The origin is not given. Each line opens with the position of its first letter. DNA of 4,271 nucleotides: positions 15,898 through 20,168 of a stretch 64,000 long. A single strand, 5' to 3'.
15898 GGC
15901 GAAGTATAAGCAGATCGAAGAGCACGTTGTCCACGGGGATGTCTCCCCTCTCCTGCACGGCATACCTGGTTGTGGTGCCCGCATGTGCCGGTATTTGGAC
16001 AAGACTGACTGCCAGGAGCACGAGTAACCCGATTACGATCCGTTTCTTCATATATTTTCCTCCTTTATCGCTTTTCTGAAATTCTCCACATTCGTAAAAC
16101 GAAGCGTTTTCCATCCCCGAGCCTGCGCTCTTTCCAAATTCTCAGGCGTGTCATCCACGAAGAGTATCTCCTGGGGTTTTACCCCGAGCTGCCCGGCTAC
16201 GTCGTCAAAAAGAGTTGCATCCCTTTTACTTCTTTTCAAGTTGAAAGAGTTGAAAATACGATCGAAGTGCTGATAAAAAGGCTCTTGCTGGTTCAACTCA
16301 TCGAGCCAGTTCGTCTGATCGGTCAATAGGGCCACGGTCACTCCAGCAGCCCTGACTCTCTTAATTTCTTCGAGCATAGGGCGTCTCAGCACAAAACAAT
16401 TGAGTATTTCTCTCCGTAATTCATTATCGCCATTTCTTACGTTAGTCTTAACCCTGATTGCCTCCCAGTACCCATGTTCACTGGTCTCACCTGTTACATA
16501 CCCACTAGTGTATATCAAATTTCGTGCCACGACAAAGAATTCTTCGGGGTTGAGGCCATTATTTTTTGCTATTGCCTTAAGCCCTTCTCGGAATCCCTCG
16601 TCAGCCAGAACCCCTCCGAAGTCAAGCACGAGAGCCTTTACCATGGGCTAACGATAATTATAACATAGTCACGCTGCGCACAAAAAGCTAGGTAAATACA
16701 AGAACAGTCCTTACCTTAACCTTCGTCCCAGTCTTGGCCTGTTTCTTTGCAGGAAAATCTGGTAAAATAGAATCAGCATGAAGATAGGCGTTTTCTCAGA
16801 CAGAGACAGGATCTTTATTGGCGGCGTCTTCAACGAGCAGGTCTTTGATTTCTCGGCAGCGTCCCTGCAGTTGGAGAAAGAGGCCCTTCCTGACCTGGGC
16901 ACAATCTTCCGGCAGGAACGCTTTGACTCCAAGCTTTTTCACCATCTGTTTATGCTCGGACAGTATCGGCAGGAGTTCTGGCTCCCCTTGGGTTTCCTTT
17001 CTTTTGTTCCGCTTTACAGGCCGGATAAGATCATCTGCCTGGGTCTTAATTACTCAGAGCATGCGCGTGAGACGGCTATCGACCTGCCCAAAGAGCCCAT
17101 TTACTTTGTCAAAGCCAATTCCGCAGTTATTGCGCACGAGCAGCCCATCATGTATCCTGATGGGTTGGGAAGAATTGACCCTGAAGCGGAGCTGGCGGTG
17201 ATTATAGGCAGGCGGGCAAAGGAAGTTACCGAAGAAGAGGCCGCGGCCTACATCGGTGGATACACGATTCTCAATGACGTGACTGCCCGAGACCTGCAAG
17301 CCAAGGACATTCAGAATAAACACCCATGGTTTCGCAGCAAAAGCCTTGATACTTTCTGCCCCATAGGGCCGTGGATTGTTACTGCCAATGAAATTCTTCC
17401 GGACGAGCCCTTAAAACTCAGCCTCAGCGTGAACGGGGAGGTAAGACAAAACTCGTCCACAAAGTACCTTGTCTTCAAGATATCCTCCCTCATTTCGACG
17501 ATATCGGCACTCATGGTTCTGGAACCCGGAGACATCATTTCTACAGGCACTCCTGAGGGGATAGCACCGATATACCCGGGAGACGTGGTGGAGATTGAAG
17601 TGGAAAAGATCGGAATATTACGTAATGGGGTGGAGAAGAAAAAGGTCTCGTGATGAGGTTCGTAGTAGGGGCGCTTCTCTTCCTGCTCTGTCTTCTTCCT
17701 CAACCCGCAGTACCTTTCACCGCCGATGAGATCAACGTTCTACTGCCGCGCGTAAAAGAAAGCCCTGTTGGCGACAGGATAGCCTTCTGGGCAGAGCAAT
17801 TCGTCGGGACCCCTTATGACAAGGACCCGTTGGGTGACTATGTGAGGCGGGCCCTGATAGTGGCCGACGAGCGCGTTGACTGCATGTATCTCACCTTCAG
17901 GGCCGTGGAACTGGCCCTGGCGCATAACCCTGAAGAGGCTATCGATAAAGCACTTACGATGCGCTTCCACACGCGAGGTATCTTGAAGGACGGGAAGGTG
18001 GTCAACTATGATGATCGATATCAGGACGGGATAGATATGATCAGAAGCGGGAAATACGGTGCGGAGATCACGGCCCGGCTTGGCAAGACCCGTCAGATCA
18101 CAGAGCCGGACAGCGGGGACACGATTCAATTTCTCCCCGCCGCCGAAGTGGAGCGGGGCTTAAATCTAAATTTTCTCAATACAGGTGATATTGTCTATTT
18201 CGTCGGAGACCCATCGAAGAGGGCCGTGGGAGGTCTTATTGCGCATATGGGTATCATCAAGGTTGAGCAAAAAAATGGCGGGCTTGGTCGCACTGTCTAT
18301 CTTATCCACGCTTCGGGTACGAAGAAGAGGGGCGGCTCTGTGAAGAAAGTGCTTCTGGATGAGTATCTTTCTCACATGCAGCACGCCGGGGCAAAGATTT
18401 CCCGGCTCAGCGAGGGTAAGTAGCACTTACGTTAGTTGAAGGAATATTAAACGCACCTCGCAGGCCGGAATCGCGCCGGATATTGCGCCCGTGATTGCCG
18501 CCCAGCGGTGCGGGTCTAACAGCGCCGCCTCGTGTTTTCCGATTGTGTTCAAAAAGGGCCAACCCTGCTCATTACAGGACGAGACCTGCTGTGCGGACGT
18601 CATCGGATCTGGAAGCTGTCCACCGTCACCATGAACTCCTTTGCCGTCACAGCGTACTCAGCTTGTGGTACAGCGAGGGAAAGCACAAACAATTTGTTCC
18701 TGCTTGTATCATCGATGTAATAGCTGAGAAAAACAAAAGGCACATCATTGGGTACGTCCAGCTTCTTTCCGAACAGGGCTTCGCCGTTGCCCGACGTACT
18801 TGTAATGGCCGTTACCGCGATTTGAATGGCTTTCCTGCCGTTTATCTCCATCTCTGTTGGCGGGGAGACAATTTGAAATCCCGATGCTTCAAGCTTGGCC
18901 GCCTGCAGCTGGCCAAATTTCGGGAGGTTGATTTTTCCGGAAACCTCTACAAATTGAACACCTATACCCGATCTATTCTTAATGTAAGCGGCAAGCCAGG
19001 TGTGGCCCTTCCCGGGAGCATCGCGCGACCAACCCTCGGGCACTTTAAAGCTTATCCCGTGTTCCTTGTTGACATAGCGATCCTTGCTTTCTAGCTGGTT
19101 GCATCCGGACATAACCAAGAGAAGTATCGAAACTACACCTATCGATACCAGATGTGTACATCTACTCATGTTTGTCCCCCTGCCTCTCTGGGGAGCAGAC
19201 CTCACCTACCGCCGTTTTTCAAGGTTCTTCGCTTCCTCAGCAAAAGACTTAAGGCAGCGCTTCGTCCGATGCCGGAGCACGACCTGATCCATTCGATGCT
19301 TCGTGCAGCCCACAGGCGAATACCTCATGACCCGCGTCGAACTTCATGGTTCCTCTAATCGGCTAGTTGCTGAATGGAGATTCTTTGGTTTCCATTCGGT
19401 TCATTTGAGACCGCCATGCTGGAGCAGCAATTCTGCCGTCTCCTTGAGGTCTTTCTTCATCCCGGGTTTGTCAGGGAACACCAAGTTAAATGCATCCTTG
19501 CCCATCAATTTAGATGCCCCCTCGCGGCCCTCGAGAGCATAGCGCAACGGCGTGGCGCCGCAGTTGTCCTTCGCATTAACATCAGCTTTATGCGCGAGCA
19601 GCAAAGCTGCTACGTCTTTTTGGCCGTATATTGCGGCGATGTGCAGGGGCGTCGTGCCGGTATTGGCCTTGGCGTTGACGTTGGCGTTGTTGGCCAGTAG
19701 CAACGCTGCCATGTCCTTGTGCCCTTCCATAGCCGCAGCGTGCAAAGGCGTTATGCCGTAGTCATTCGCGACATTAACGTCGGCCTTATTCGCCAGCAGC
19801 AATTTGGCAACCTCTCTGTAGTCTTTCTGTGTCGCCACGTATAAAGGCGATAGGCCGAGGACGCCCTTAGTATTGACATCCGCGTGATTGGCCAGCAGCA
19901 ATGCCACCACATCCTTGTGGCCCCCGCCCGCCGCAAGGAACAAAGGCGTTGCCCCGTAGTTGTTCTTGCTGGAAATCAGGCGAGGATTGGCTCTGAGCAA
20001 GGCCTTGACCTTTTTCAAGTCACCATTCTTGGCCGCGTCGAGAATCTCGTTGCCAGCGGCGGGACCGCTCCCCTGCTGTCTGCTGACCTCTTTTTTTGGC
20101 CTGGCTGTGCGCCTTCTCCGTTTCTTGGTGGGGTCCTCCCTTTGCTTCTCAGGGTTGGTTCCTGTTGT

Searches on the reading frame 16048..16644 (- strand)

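Call 32: search_protein_families(library=pfam, proteins=[window:16048-16644:-], max_evalue=0.00001)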
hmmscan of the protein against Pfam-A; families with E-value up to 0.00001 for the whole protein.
window:16048-16644:- (198 aa): 2 families
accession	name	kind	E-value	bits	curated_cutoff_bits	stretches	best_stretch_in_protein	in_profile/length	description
PF00702.32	Hydrolase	-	5.8e-09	37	26.4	1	2-172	1-186/191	haloacid dehalogenase-like hydrolase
PF13419.12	HAD_2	-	1.3e-06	29.1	23.8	1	90-181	84-176/178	Haloacid dehalogenase-like hydrolase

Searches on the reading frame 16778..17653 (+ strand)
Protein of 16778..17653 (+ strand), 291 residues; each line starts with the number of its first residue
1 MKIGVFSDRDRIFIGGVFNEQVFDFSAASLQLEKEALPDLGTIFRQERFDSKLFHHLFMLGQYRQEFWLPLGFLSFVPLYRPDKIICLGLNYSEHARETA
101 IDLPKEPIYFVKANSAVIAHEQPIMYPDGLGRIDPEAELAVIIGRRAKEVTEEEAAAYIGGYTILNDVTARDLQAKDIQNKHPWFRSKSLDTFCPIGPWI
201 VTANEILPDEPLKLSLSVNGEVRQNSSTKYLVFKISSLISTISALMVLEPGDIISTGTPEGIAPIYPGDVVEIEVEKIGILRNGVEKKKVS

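Call 32: search_protein_families(library=pfam, proteins=[window:16778-17653:+], max_evalue=0.00001)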
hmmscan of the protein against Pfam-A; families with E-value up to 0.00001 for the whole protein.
window:16778-17653:+ (291 aa): 1 family
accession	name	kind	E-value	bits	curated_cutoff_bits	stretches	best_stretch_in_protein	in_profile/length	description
PF01557.24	FAA_hydrolase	-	1.3e-69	234.6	23.9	1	84-285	1-213/214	Fumarylacetoacetate (FAA) hydrolase C-terminal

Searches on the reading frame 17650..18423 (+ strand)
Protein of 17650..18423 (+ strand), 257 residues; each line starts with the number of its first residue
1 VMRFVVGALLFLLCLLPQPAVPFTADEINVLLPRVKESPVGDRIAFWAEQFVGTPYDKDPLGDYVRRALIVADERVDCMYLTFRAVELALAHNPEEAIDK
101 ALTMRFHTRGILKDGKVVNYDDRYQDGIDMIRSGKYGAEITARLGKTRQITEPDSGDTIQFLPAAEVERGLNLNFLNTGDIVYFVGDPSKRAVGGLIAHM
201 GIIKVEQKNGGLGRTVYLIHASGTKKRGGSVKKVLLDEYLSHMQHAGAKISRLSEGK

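Call 32: search_protein_families(library=pfam, proteins=[window:17650-18423:+], max_evalue=0.00001)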
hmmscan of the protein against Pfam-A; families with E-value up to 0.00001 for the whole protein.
window:17650-18423:+ (257 aa): 1 family
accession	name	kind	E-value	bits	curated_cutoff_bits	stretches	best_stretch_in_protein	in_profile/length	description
PF07313.18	AmiA-like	-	6.8e-07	29.4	27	0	157-242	125-198/202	N-acetylmuramoyl-L-alanine amidase-like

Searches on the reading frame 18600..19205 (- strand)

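Call 32: search_protein_families(library=pfam, proteins=[window:18600-19205:-], max_evalue=0.00001)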
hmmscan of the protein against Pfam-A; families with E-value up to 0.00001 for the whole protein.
window:18600-19205:- (201 aa): 1 family
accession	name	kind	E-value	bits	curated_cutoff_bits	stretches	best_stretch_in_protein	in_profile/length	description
PF01789.22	PsbP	-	8e-07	29.7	23.5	1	43-200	5-155/155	PsbP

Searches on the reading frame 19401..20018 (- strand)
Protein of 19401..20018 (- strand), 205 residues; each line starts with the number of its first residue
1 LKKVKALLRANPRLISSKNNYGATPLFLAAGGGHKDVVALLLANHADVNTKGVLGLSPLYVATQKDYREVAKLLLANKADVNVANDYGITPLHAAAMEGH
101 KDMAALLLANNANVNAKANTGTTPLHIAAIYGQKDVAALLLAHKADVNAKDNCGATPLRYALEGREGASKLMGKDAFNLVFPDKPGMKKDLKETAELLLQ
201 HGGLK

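Call 32: search_protein_families(library=pfam, proteins=[window:19401-20018:-], max_evalue=0.00001)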
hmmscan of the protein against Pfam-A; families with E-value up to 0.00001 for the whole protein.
window:19401-20018:- (205 aa): 6 families
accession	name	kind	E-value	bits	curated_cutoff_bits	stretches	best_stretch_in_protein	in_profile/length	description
PF12796.13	Ank_2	-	2.6e-39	134.1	27.3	3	78-151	19-90/90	Ankyrin repeats (3 copies)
PF13637.12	Ank_4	-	1.9e-35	120.5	22.7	3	92-141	1-50/50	Ankyrin repeats (many copies)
PF00023.36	Ank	-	1.2e-34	116.8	21.1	3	121-152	2-33/33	Ankyrin repeat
PF13606.12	Ank_3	-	9.4e-24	81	22.3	0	87-116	1-30/30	Ankyrin repeat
PF13857.12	Ank_5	-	3.9e-23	81.7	27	2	107-161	1-56/56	Ankyrin repeats (many copies)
PF24521.3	Ank_KRIT1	-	2.1e-09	37.7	80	0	10-61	73-124/149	KRIT1 ankyrin-repeats domain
